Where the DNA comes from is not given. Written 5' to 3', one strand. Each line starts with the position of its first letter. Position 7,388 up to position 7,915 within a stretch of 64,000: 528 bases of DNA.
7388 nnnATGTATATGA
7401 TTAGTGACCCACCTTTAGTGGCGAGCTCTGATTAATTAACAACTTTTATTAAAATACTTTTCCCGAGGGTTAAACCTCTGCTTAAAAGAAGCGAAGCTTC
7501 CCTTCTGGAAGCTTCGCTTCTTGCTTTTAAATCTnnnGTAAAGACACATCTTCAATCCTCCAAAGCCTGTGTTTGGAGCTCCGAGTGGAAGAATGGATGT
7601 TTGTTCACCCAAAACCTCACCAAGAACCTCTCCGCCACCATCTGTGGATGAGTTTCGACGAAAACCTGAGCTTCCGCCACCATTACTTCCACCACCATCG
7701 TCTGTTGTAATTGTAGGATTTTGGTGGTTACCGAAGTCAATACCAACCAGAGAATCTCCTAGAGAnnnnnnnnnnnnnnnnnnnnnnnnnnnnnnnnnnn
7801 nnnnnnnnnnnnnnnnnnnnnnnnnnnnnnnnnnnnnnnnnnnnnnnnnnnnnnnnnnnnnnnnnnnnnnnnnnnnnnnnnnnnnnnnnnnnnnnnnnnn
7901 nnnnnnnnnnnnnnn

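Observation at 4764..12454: Sortase plus two tandem giant adhesin-like paralogs whose shared C-terminal module is not a canonical sorting signal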

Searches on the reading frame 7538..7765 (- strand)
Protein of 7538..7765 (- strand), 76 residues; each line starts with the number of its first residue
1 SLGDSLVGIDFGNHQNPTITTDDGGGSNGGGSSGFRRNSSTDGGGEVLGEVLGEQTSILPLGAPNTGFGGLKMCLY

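Call 9: find_homologous_proteins(query=window:7538-7765:-, max_evalue=10)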
Query seq(76 aa): 6 candidates shared short words with the query, none scored E <= 10.
